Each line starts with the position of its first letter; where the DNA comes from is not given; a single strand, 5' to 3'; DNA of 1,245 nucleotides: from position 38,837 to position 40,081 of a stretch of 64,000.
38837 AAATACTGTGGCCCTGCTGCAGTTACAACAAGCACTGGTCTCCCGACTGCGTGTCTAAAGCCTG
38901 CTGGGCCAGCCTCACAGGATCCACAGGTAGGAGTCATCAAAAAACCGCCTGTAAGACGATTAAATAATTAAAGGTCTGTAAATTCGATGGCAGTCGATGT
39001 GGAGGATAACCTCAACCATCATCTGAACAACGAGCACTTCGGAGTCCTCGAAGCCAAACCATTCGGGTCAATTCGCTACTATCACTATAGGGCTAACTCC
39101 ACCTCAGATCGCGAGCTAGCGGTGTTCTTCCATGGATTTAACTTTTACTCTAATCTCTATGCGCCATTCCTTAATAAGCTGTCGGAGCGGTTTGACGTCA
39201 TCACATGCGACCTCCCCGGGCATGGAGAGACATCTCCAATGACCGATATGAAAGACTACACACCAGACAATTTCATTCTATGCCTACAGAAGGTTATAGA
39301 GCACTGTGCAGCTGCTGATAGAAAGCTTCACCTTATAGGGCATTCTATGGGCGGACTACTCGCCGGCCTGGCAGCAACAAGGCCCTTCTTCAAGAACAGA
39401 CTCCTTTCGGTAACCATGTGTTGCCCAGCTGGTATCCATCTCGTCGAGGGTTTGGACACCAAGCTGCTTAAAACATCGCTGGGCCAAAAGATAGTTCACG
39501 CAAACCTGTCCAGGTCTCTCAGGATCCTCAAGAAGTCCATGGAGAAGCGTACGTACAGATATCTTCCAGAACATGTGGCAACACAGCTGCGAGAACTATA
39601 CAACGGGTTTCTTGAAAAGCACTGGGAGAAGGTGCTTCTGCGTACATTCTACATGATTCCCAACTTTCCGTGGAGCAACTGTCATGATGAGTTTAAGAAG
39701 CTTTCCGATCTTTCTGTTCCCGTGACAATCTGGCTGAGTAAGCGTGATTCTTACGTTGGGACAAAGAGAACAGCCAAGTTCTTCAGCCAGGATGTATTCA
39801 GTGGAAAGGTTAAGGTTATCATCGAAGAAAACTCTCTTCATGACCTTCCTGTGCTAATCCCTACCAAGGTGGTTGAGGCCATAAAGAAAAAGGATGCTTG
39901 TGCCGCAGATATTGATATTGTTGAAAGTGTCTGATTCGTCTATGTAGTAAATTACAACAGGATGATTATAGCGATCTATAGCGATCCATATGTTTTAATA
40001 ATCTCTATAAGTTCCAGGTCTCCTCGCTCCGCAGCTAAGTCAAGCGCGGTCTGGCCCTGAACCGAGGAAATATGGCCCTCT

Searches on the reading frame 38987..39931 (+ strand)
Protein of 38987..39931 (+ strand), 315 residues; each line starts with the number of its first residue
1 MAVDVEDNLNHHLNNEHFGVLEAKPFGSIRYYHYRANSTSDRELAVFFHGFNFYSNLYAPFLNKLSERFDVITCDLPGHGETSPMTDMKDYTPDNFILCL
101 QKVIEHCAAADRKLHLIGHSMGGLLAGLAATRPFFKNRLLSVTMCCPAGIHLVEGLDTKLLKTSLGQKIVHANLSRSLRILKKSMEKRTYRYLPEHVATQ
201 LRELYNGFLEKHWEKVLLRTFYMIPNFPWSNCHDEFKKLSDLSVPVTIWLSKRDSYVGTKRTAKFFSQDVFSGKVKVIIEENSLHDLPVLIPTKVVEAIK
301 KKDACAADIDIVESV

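Call 60: search_protein_families(library=pfam, proteins=[window:38987-39931:+], max_evalue=0.0001)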
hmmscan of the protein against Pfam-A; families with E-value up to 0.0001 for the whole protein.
window:38987-39931:+ (315 aa): 3 families
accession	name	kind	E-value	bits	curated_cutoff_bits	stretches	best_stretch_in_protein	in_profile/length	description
PF00561.26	Abhydrolase_1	-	5.1e-17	62.8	25.8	1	46-285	4-238/245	alpha/beta hydrolase fold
PF12697.13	Abhydrolase_6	-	1.3e-15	59.1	26.3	1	46-297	2-216/217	Alpha/beta hydrolase family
PF12146.15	Hydrolase_4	-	1.2e-11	44.8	27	1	42-132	4-96/239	Serine aminopeptidase, S33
